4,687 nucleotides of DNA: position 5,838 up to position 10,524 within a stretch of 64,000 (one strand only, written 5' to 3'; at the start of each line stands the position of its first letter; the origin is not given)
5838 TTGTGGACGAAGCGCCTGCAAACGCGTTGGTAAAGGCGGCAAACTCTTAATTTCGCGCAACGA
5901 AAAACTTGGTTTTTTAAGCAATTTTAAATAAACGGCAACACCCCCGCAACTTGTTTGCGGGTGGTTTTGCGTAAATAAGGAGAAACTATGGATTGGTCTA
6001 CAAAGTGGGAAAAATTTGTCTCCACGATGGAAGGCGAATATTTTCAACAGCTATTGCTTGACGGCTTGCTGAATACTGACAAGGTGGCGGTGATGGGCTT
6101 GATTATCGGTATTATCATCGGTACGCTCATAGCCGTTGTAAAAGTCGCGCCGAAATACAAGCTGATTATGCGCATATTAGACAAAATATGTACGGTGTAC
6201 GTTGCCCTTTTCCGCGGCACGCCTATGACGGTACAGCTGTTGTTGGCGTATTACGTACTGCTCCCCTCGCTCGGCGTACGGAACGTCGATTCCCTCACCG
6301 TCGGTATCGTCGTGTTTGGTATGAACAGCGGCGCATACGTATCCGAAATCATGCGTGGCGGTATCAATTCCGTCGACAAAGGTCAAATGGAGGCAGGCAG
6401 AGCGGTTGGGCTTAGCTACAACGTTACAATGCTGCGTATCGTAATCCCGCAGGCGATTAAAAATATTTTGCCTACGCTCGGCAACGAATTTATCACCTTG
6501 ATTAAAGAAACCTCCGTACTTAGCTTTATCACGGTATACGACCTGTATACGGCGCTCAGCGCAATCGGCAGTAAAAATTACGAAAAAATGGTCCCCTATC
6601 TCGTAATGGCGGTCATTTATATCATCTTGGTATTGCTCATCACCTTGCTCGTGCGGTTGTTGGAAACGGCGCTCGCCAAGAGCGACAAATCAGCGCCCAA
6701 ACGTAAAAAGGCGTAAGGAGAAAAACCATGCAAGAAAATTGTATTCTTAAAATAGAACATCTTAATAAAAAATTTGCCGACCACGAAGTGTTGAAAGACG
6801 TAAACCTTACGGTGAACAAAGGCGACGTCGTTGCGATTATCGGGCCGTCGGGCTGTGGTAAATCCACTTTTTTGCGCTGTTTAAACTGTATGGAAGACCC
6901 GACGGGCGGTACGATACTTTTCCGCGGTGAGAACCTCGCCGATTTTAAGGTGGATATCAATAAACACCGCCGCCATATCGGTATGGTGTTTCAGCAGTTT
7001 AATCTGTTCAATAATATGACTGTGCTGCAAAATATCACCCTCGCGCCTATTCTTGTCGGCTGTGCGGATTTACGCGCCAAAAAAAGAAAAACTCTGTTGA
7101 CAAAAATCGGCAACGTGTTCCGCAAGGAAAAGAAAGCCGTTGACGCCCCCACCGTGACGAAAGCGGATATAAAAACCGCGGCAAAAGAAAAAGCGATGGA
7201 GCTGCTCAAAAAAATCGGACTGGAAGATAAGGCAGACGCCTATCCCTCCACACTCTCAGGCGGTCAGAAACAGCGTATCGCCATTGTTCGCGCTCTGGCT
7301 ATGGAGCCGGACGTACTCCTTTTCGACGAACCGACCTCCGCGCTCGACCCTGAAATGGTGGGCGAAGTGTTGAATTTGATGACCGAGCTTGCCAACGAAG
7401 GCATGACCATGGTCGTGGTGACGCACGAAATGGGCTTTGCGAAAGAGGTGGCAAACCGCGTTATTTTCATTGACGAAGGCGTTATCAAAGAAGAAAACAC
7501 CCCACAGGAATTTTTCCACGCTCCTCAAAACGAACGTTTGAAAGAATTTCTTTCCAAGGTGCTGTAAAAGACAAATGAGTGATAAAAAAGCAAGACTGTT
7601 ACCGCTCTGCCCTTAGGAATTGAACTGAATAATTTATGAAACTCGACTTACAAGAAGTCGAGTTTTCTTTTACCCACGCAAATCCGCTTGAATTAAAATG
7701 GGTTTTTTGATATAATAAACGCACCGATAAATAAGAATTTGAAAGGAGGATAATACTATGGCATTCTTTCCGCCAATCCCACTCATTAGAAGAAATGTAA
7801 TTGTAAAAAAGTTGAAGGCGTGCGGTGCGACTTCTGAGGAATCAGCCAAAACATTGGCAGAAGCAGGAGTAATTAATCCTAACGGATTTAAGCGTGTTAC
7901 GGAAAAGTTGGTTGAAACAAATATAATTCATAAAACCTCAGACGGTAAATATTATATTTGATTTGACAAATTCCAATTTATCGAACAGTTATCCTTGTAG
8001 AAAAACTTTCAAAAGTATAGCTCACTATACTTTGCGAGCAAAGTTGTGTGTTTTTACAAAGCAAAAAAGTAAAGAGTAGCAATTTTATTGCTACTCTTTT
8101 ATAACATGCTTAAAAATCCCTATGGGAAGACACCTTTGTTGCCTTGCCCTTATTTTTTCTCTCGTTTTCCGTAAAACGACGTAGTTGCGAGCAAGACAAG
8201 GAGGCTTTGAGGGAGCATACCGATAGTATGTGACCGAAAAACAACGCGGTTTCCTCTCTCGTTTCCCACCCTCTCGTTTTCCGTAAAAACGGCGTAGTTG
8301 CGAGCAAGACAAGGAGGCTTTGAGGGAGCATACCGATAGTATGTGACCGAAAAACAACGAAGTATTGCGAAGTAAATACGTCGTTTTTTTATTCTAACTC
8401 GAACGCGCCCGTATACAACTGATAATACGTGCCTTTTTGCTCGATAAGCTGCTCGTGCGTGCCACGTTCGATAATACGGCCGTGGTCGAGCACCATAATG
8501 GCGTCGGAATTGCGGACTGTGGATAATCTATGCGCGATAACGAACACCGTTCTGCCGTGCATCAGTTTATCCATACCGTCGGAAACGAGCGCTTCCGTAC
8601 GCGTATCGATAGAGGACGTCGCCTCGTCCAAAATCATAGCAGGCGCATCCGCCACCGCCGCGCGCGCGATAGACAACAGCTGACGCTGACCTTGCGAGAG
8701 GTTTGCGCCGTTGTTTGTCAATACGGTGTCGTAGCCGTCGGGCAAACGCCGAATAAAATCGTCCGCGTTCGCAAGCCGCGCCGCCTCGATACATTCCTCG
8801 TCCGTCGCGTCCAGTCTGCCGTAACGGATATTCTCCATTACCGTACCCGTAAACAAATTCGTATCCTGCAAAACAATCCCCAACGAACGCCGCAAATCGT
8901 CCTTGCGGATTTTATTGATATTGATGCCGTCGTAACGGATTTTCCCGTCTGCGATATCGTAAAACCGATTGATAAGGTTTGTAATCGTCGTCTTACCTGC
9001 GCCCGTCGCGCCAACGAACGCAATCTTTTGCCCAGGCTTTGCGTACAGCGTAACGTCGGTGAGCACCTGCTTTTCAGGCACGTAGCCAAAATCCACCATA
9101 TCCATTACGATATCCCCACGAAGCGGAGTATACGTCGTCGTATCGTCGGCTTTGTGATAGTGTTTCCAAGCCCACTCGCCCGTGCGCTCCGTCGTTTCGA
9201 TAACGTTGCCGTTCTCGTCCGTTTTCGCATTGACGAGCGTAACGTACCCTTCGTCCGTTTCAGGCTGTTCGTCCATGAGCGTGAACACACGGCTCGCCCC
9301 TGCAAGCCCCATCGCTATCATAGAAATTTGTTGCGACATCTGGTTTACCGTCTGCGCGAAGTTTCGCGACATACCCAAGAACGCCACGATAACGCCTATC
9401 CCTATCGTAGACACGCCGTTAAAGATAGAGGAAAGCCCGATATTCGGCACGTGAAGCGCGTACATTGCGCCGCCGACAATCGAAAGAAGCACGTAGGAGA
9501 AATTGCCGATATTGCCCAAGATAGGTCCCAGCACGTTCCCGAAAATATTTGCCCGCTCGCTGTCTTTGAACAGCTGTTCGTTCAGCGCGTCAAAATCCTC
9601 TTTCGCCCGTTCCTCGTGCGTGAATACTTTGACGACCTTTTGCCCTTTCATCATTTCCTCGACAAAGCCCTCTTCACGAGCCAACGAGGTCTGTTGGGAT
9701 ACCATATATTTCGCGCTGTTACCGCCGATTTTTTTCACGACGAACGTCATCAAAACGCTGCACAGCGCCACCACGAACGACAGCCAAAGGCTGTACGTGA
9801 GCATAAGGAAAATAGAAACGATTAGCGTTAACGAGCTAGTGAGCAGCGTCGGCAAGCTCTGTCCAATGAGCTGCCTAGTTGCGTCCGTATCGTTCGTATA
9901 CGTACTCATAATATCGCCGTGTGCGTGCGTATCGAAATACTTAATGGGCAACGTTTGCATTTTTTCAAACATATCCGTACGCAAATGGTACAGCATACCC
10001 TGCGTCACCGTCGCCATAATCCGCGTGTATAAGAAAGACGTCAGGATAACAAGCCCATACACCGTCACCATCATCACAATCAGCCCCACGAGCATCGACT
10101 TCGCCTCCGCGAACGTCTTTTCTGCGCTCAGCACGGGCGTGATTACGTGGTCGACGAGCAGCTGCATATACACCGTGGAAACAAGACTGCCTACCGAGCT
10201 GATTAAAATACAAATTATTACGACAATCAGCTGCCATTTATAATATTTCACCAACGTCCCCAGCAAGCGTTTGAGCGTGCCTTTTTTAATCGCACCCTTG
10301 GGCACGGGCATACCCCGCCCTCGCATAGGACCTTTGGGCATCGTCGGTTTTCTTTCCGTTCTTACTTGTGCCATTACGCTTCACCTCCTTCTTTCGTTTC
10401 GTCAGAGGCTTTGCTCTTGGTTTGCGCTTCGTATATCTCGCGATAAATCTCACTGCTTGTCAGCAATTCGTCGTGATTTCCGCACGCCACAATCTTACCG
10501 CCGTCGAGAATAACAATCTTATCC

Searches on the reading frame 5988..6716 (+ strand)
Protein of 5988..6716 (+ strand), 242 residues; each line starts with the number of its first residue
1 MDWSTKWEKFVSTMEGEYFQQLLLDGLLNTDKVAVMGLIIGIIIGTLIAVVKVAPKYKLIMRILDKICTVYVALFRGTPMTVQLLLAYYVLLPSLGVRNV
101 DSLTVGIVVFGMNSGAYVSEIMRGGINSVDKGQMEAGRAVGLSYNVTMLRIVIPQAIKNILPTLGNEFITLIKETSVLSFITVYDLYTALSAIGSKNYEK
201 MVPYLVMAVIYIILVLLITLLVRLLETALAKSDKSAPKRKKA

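Call 44: search_protein_families(library=pfam, proteins=[window:5988-6716:+], max_evalue=0.00001)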
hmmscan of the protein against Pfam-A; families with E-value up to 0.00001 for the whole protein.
window:5988-6716:+ (242 aa): 1 family
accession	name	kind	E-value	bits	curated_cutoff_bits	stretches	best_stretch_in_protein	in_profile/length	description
PF00528.27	BPD_transp_1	-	4.2e-24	85.7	26.4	1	41-229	1-182/184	Binding-protein-dependent transport system inner membrane component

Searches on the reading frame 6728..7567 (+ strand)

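Call 44: search_protein_families(library=pfam, proteins=[window:6728-7567:+], max_evalue=0.00001)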
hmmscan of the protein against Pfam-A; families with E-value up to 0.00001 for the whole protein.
window:6728-7567:+ (279 aa): 3 families
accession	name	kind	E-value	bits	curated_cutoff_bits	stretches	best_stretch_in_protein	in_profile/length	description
PF00005.33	ABC_tran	-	3.4e-39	135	25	1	22-204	1-137/137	ABC transporter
PF13304.12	AAA_21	-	1.1e-12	49.1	27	1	159-235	221-300/304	AAA domain, putative AbiEii toxin, Type IV TA system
PF02463.25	SMC_N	-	6e-09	36.1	40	1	33-242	25-206/220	RecF/RecN/SMC N terminal domain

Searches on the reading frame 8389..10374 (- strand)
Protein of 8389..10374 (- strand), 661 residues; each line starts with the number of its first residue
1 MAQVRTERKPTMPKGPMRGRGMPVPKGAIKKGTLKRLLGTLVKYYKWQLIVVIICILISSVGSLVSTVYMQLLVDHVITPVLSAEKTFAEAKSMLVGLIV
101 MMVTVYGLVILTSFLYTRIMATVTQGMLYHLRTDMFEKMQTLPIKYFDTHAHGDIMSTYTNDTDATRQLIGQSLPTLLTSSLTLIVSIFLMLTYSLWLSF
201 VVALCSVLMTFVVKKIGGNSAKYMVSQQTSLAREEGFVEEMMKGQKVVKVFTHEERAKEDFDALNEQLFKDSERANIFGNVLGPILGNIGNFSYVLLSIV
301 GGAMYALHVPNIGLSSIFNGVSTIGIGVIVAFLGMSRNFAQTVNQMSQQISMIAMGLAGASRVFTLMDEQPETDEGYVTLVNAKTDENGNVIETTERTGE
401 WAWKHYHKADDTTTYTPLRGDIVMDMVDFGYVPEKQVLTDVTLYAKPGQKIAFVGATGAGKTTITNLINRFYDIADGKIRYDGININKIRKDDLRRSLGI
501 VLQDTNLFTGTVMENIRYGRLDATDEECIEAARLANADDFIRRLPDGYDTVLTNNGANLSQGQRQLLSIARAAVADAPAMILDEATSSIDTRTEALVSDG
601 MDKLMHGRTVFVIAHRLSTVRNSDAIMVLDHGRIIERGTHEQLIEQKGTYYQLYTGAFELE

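Call 44: search_protein_families(library=pfam, proteins=[window:8389-10374:-], max_evalue=0.00001)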
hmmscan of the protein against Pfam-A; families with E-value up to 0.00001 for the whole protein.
window:8389-10374:- (661 aa): 2 families
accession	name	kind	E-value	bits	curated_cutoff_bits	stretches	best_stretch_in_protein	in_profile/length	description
PF00664.28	ABC_membrane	-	2.7e-37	129.4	28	1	49-320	1-265/274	ABC transporter transmembrane region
PF00005.33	ABC_tran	-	5.1e-28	98.8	25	1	438-587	1-137/137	ABC transporter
